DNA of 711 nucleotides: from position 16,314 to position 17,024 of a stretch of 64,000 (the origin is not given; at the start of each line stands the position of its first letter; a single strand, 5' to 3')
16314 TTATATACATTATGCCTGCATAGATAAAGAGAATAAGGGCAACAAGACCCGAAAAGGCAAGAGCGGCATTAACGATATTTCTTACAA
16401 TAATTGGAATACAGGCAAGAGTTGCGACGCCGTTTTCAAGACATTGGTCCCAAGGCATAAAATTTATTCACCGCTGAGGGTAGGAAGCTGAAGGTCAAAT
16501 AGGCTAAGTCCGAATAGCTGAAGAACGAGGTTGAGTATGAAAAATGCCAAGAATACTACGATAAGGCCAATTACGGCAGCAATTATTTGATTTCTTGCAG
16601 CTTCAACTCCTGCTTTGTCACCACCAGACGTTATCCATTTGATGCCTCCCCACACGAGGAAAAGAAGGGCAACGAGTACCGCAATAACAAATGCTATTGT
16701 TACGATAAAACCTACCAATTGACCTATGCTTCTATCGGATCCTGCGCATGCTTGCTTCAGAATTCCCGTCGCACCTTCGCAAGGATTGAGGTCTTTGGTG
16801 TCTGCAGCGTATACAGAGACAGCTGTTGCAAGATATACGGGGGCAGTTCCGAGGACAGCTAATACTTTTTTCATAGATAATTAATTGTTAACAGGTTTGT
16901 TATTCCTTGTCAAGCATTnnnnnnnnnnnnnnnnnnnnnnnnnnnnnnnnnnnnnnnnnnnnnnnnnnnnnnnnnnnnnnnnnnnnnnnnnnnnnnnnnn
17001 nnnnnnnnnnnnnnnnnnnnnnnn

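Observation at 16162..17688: Four tandem, divergent VirB2/TrbC-like pilin paralogs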

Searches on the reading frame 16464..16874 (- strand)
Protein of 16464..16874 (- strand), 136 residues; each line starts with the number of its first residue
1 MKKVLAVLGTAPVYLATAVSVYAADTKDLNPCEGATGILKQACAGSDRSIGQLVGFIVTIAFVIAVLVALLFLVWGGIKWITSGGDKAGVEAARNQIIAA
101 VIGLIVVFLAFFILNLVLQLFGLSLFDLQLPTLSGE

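Call 3: search_protein_families(library=pfam, proteins=[window:16464-16874:-], max_evalue=1)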
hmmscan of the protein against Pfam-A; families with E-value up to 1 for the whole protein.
window:16464-16874:- (136 aa): 5 families
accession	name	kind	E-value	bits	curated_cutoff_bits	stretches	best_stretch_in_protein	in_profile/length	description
PF18895.5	T4SS_pilin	-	7.1e-12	45.7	26.6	1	47-117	2-71/71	Type IV secretion system pilin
PF06664.17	WLS-like_TM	-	0.017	14.9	28.3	1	56-117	149-212/247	Wntless-like, transmembrane domain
PF20088.4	DUF6480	-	0.29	11.5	25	0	90-120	47-77/78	Family of unknown function (DUF6480)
PF01312.24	Bac_export_2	-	0.35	10.5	24.4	1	22-120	109-201/335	FlhB HrpN YscU SpaS Family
PF01529.25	DHHC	-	0.76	10.3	28.7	0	56-125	51-117/133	DHHC palmitoyltransferase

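Call 16: find_homologous_proteins(query=window:16464-16871:-, max_evalue=0.001)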
Query window:16464-16871:- (135 aa): 440 proteins with E <= 0.001 among 629 candidates; the best 120 are listed.
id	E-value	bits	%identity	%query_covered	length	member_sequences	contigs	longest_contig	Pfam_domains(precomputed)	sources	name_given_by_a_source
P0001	1.7e-76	272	100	100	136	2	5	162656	PF18895.6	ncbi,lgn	-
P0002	9.6e-64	231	86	100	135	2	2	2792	PF18895.6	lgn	-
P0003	4.4e-57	210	75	100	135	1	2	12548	PF18895.6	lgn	-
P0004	1.0e-55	205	78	98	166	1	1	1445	PF18895.6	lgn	-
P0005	4.4e-54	200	74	99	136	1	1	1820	PF18895.6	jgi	jgi:hypothetical protein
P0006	8.8e-54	199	73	98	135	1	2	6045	PF18895.6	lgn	-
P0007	1.0e-52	195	71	100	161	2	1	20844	PF18895.6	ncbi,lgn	-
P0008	5.5e-52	193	71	100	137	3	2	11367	PF18895.6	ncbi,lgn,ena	-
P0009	1.2e-51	192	72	99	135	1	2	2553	PF18895.6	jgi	jgi:hypothetical protein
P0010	2.1e-51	191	73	98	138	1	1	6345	PF18895.6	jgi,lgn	jgi:ABC-type amino acid transport system permease subunit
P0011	9.7e-51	189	70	100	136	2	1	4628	PF18895.6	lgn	-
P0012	1.4e-50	189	71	100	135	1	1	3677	PF18895.6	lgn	-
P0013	1.7e-50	188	68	99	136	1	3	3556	PF18895.6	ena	-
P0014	5.4e-50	187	67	99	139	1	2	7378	PF18895.6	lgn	-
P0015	5.9e-50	187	67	100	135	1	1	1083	PF18895.6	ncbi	-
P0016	6.6e-50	186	67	100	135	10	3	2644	PF18895.6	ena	-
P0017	6.8e-50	186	74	86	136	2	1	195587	PF18895.6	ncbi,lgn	-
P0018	3.1e-49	184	74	85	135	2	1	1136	PF18895.6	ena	-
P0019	4.9e-49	184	68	96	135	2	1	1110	PF18895.6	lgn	-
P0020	5.8e-49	183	68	98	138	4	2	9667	PF18895.6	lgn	-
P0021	5.5e-48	180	69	99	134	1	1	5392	PF18895.6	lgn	-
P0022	2.2e-47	178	64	100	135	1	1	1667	PF18895.6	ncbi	-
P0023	2.3e-47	178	67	100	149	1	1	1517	PF18895.6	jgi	-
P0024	4.0e-47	177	68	98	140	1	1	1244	PF18895.6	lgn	-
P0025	4.4e-47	177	63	100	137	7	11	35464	PF18895.6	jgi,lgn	jgi:hypothetical protein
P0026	7.6e-47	177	67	98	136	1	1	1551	PF18895.6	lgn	-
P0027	9.8e-47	176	66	98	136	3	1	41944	PF18895.6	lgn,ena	-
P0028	1.1e-46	176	66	99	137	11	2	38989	PF18895.6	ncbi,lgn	-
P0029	1.3e-46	176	68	96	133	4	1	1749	PF18895.6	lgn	-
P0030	1.6e-46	175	66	100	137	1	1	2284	PF18895.6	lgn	-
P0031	6.3e-46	174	64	100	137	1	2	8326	PF18895.6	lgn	-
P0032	6.6e-46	173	67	96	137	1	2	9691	PF18895.6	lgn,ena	-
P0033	9.3e-46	173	64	100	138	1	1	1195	PF18895.6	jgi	jgi:hypothetical protein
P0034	1.1e-45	173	64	100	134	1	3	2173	PF18895.6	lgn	-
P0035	1.1e-45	173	64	99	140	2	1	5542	PF18895.6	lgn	-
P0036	1.5e-45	172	69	84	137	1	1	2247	PF18895.6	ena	-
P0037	1.7e-45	172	76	83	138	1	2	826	PF18895.6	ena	-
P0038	2.4e-45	172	61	100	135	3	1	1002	PF18895.6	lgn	-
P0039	5.1e-45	171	64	100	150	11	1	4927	PF18895.6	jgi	jgi:hypothetical protein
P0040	5.4e-45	171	64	99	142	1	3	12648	PF18895.6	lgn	-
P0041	7.2e-45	170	65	99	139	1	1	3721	PF18895.6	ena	-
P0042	8.1e-45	170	66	97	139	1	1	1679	PF18895.6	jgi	-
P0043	9.1e-45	170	67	99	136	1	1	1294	PF18895.6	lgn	-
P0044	9.1e-45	170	64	99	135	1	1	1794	PF18895.6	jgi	jgi:hypothetical protein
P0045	1.8e-44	169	66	91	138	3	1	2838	PF18895.6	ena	-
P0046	2.3e-44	168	66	98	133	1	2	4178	PF18895.6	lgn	-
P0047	4.9e-44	167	69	88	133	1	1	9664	PF18895.6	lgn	-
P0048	5.5e-44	167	70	90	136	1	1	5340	PF18895.6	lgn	-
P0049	6.8e-44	167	64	99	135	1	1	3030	PF18895.6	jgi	-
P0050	1.1e-43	166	67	99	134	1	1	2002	PF18895.6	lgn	-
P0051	1.2e-43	166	62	99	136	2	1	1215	PF18895.6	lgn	-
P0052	1.3e-43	166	69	90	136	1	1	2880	PF18895.6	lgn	-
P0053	4.4e-43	164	65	92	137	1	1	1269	PF18895.6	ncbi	-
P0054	5.6e-43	164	64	97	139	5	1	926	PF18895.6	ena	-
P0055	6.1e-43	164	73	79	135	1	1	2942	PF18895.6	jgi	jgi:hypothetical protein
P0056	9.2e-43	163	61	99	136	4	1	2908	PF18895.6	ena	-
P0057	1.3e-42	163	65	100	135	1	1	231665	PF18895.6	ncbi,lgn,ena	-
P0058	1.5e-42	163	64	99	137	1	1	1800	PF18895.6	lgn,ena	-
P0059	1.9e-42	162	65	98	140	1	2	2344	PF18895.6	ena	-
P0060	2.4e-42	162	61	98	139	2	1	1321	PF18895.6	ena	-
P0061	2.4e-42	162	61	99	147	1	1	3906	PF18895.6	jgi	jgi:hypothetical protein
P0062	3.8e-42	161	60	100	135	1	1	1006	PF18895.6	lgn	-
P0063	6.5e-42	161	60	99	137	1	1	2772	PF18895.6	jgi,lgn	-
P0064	7.1e-42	160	60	99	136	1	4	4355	PF18895.6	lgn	-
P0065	1.6e-41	159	62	99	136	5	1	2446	PF18895.6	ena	-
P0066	1.9e-41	159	61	99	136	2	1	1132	PF18895.6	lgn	-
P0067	2.2e-41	159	62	99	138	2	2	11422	PF18895.6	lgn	-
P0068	3.2e-41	158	62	92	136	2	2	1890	PF18895.6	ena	-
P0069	6.3e-41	157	61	99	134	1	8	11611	PF18895.6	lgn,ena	-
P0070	1.2e-40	157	61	98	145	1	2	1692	PF18895.6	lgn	-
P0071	1.4e-40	156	58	98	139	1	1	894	PF18895.6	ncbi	-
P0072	1.7e-40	156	60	99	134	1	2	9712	PF18895.6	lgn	-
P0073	1.9e-40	156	63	99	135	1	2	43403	PF18895.6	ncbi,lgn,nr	ncbi:MAG: hypothetical protein Q7T54_04835 [Candidatus Levybacteria bacterium]|nr:hypothetical prote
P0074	3.3e-40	155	62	99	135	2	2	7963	PF18895.6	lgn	-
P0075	3.8e-40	155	61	97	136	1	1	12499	PF18895.6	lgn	-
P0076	5.1e-40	154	76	76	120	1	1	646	PF18895.6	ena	-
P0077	3.2e-39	152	62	98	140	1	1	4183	PF18895.6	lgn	-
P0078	6.8e-39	151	60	98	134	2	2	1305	PF18895.6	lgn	-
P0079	8.1e-39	151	59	98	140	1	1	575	PF18895.6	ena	-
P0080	2.9e-38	149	60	98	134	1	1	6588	PF18895.6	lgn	-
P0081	3.3e-38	149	68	84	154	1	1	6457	PF18895.6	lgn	-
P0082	3.3e-38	149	60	99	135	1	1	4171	PF18895.6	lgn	-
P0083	6.1e-38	148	62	91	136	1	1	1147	PF18895.6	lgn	-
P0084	6.7e-38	148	58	99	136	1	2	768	PF18895.6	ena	-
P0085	7.7e-38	147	61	98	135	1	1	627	PF18895.6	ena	-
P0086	1.3e-37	147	58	98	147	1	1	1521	PF18895.6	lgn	-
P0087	1.6e-36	143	57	98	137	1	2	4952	PF18895.6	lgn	-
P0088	5.1e-36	142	58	100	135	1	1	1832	PF18895.6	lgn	-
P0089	8.3e-36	141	62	86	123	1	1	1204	PF18895.6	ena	-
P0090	1.0e-35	141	53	98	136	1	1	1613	PF18895.6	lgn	-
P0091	1.8e-35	140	54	98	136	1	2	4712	PF18895.6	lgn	-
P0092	6.3e-35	138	65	79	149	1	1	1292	PF18895.6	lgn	-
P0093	1.3e-34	137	60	99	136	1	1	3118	PF18895.6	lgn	-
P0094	2.0e-34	136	63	79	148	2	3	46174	PF18895.6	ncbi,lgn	-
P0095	5.8e-33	132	85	59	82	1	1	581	PF18895.6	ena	-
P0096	2.1e-32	130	50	94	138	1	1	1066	PF18895.6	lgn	-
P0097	3.1e-32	129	57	84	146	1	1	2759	PF18895.6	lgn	-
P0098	4.9e-32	129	51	98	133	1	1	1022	PF18895.6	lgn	-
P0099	5.7e-32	128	51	99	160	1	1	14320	PF18895.6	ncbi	-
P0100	7.8e-32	128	53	98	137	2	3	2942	PF18895.6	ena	-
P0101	1.0e-30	124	50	99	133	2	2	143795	PF18895.6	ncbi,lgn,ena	-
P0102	3.7e-30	123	56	94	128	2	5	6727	PF18895.6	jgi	jgi:hypothetical protein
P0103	4.2e-30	122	54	90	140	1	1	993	PF18895.6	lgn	-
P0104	1.5e-29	121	52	99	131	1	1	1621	PF18895.6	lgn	-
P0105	2.4e-29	120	52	99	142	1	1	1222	PF18895.6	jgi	jgi:hypothetical protein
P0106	2.9e-29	120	48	98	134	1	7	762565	PF18895.6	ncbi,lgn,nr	ncbi:MAG: hypothetical protein HYV37_00245 [Candidatus Levyibacteriota bacterium]|nr:MAG: hypothetic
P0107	4.0e-29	119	52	98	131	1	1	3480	PF18895.6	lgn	-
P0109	6.2e-29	119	53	77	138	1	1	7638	PF18895.6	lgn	-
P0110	7.8e-29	118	47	97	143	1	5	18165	PF18895.6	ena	-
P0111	9.0e-29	118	49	99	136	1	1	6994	PF18895.6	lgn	-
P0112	1.3e-28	118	49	99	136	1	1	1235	PF18895.6,PF04956.19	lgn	-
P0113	1.3e-28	118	47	100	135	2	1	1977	PF18895.6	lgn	-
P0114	1.4e-28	117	47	98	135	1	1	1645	PF18895.6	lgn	-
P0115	1.6e-28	117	47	99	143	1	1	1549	PF18895.6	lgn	-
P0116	1.9e-28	117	53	81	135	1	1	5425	PF18895.6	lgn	-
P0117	2.1e-28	117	49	100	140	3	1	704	PF18895.6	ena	-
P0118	2.3e-28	117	52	91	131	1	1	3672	PF18895.6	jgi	jgi:hypothetical protein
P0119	2.7e-28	117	55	90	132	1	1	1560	PF18895.6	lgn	-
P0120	3.0e-28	116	46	98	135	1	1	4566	PF18895.6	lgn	-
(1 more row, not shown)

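Call 18: find_related_loci(query=A2, collection=genome_contigs, flank=10000)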
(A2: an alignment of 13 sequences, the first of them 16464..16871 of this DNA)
Query A2 (135 aa) in genome_contigs; peptide patterns used: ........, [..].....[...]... (x = any residue, [..] = any of these).
200 stretches matched a pattern; 159 encode a relative of the query (tblastn E <= 1e-3); the best 80 are kept; 79 distinct loci.
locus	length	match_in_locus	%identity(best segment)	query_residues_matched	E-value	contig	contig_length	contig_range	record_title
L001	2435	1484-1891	71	1-135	2e-58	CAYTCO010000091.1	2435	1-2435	MAG TPA_asm: uncultured Gammaproteobacteria bacterium isolate SRP286056_co1_355 genome assembly, contig: NODE_78886_leng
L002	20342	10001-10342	74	21-135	2e-51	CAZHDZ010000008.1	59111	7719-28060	MAG TPA_asm: uncultured Gammaproteobacteria bacterium isolate SRP286056_co1_222 genome assembly, contig: NODE_480_length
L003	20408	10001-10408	67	1-135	3e-47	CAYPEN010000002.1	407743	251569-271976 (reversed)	MAG TPA_asm: uncultured Gammaproteobacteria bacterium isolate SRP263991_co5_217 genome assembly, contig: NODE_15_length_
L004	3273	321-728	67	1-135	1e-46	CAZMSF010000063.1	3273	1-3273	MAG TPA_asm: uncultured Gammaproteobacteria bacterium isolate SRP135725_co1_372 genome assembly, contig: NODE_52221_leng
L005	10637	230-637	67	1-135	1e-46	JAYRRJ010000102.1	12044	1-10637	MAG: Candidatus Levyibacteriota bacterium isolate XM1_ASGE3bin.27 k141_640639, whole genome shotgun sequence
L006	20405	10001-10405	66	1-134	7e-46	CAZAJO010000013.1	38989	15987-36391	MAG TPA_asm: uncultured Gammaproteobacteria bacterium isolate SRP342105_co1_429 genome assembly, contig: NODE_1299_lengt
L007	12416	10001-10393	63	1-133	6e-46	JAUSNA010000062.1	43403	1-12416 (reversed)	MAG: Candidatus Levyibacteriota bacterium isolate E19_metabat.bin.104 E19_k141_70057, whole genome shotgun sequence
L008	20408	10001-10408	63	1-135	1e-45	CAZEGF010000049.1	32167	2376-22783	MAG TPA_asm: uncultured Gammaproteobacteria bacterium isolate SRP135725_co2_582 genome assembly, contig: k141_5979187, w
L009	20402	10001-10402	60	1-134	7e-41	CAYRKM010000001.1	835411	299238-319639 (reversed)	MAG TPA_asm: uncultured Gammaproteobacteria bacterium isolate SRP292972_co1_108 genome assembly, contig: NODE_7_length_8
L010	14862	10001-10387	55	1-132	9e-39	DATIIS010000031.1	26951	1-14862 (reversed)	MAG TPA_asm: Candidatus Saccharimonadales bacterium isolate SMAG_U15671 k141_224186, whole genome shotgun sequence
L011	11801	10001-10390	62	1-132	6e-38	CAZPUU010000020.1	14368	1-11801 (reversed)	MAG TPA_asm: uncultured Gammaproteobacteria bacterium isolate SRP192515_co2_165 genome assembly, contig: NODE_3495_lengt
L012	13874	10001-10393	51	1-132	1e-35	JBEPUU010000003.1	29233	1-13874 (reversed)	MAG: bacterium isolate 22E.metabat2_refined.014_sub NODE_1326_length_29233_cov_5.653815, whole genome shotgun sequence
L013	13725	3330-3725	54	1-134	4e-35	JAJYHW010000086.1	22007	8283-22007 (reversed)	MAG: bacterium isolate DBS1-3.bin97 NODE_4122_length_22007_cov_1.50914, whole genome shotgun sequence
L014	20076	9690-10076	52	1-132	2e-34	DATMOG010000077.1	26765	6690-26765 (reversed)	MAG TPA_asm: Candidatus Sulfotelmatobacter sp. isolate SMAG_U12870 k141_713120, whole genome shotgun sequence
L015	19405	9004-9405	50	1-133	2e-34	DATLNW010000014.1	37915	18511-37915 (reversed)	MAG TPA_asm: Lysobacterales bacterium isolate SMAG_U13810 k141_5069209, whole genome shotgun sequence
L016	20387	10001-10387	48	1-132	5e-34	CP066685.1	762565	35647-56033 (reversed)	MAG: Candidatus Levyibacteriota bacterium isolate NC_groundwater_389_Ag_B-0.1um_36_40 chromosome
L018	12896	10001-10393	48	1-132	1e-33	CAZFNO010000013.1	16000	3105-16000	MAG TPA_asm: uncultured Gammaproteobacteria bacterium isolate binchicken_co134_351 genome assembly, contig: NODE_7874_le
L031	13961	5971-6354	48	1-132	2e-31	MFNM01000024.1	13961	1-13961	MAG: Candidatus Levybacteria bacterium RIFCSPHIGHO2_01_FULL_37_33 rifcsphigho2_01_scaffold_28904, whole genome shotgun s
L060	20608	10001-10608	49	50-135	1e-24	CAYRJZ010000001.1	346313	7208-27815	MAG TPA_asm: uncultured Gammaproteobacteria bacterium isolate SRP170004_co1_576 genome assembly, contig: NODE_25_length_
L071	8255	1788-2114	43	30-133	1e-20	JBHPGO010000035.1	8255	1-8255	Patescibacteria group bacterium isolate SAG AM-311-M21 NODE_35_length_8255_cov_34.364024, whole genome shotgun sequence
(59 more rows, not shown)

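Call 29: search_protein_families(library=pfam, proteins=[L002:8238-9512:+, L011:7726-9597:+, L018:6786-9098:+, L031:2713-4656:+, L060:6913-8928:+, L006:8007-9623:+, L016:8559-9593:+, L071:2478-6224:+], max_evalue=0.01)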
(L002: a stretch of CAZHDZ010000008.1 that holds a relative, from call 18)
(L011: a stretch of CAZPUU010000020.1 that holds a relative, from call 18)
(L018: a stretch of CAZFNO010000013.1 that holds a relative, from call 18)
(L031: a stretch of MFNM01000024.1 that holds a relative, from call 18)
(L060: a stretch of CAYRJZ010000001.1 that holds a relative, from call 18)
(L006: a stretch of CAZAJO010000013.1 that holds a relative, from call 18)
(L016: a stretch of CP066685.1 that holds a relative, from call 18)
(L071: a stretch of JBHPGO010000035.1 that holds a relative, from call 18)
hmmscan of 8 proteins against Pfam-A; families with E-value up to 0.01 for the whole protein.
L002:8238-9512:+ (424 aa): 1 family
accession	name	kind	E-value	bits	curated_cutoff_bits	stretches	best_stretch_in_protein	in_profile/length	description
PF18895.5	T4SS_pilin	-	9.8e-06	26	26.6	1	349-413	8-71/71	Type IV secretion system pilin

L011:7726-9597:+ (623 aa): 1 family
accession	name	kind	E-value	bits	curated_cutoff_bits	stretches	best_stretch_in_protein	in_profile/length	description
PF18895.5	T4SS_pilin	-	9.4e-08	32.5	26.6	1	548-611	8-70/71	Type IV secretion system pilin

L018:6786-9098:+ (770 aa): 2 families
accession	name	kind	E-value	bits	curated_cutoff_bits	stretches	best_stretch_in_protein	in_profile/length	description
PF00486.34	Trans_reg_C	-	1.3e-12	48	26.2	1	369-431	5-64/77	Transcriptional regulatory protein, C terminal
PF18895.5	T4SS_pilin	-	8e-09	35.9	26.6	1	693-758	7-71/71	Type IV secretion system pilin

L031:2713-4656:+ (647 aa): 1 family
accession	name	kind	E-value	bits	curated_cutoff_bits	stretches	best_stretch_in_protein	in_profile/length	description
PF18895.5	T4SS_pilin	-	2.2e-10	40.9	26.6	1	569-635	6-71/71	Type IV secretion system pilin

L060:6913-8928:+ (671 aa): 1 family
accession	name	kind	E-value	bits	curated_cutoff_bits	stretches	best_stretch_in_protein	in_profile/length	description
PF18895.5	T4SS_pilin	-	5.8e-08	33.1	26.6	1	596-658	8-69/71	Type IV secretion system pilin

L006:8007-9623:+ (538 aa): 1 family
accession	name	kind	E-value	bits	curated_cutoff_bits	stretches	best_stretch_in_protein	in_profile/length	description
PF18895.5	T4SS_pilin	-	8.2e-08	32.6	26.6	1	464-527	9-71/71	Type IV secretion system pilin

L016:8559-9593:+ (344 aa): 1 family
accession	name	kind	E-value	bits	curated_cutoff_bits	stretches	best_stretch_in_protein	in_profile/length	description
PF18895.5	T4SS_pilin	-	3.2e-06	27.6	26.6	1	266-331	7-71/71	Type IV secretion system pilin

L071:2478-6224:+ (1248 aa): 1 family
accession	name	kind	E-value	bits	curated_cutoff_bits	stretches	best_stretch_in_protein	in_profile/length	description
PF18895.5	T4SS_pilin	-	1.1e-06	29.1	26.6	1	1169-1235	4-69/71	Type IV secretion system pilin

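Call 32: predict_structure(alignment_id=A2)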
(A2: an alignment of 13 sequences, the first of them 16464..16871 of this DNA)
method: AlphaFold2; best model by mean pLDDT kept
length: 135 residues; sequences in the alignment: 13
mean_pLDDT: 71.2   pTM: 0.45
mean pLDDT of the five models: 71.2, 67.7, 62.3, 62.2, 62.1
residues with pLDDT >= 90: 31; 70-90: 40; 50-70: 46; < 50: 18
segments of 3 or more residues with pLDDT < 50: 1-3, 21-28
pLDDT, mean of each block of 10 residues (from residue 1): 51 54 48 54 57 84 92 89 84 90 92 85 56 48
secondary structure, 60 per line:
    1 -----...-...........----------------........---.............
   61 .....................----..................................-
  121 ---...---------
elements in order: H10-20 H37-44 H48-81 H86-119

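Call 36: fold_search(model_id=the predicted structure, library=pdb)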
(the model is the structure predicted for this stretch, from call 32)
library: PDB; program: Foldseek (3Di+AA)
matches with E <= 10: 60; with E <= 0.001: 0
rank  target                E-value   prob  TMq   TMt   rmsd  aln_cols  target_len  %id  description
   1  5n9j_Z                2.0e+00  0.38  0.39  0.44  10.6       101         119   14  Core Mediator of transcriptional regulation (released 2017-05-17)
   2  6cnn_A                2.0e+00  0.28  0.42  0.17  10.6       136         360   15  Cryo-EM structure of the human SK4/calmodulin channel complex in the Ca2+ bound state I (released 2018-05-02)
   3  2y3h_D                2.7e+00  0.80  0.40  0.50   3.0        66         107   17  E63Q mutant of Cupriavidus metallidurans CH34 CnrXs (released 2011-03-30)
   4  5wbx_B                3.1e+00  0.77  0.39  0.53   1.9        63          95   16  Structural insights into the potency of SK/IK channel positive modulators (released 2017-12-20)
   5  2y3h_A                3.1e+00  0.69  0.38  0.46   3.6        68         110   16  E63Q mutant of Cupriavidus metallidurans CH34 CnrXs (released 2011-03-30)
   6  4wwb                  3.1e+00  0.66  0.39  0.46   3.8        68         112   16  High-resolution structure of the Ni-bound form of the Y135F mutant of C. metallidurans CnrXs (released 2015-02-11)
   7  5jjn_B                3.1e+00  0.18  0.25  0.43   4.0        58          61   22  Structure of the SRII/HtrII(G83F) Complex in P212121 space group ("V" shape) (released 2017-02-15)
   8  3epv_C                3.3e+00  0.69  0.38  0.48   3.5        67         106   16  X-ray Structure of the Metal-sensor CnrX in both the Apo- and Copper-bound Forms (released 2008-11-25)
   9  2y3h_B                3.3e+00  0.66  0.38  0.47   3.5        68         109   16  E63Q mutant of Cupriavidus metallidurans CH34 CnrXs (released 2011-03-30)
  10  5u0p_V                3.3e+00  0.15  0.32  0.36   7.7        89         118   17  Cryo-EM structure of the transcriptional Mediator (released 2017-03-08)
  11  5jje_B                3.3e+00  0.14  0.24  0.43   7.4        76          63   24  Structure of the SRII/HtrII Complex in I212121 space group ("U" shape) (released 2017-02-15)
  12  4j9z_B                3.5e+00  0.41  0.34  0.45   5.6        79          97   14  Calcium-calmodulin complexed with the calmodulin binding domain from a small conductance potassium channel splice vari (released 2013-03-27)
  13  4gyc_B                3.5e+00  0.23  0.28  0.51   4.3        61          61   23  Structure of the SRII(D75N mutant)/HtrII Complex in I212121 space group ("U" shape) (released 2013-05-08)
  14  3zg1_D                3.7e+00  0.66  0.40  0.48   3.6        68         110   16  NI-BOUND FORM OF M123A MUTANT OF CUPRIAVIDUS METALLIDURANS CH34 CNRXS (released 2013-10-23)
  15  2y39                  3.7e+00  0.60  0.39  0.47   3.8        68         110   16  Ni-bound form of Cupriavidus metallidurans CH34 CnrXs (released 2011-03-30)
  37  8dfu_0                7.4e+00  0.33  0.42  0.64   3.3        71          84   14  Cryo-EM structure of conjugation pili from Aeropyrum pernix (released 2023-03-22)
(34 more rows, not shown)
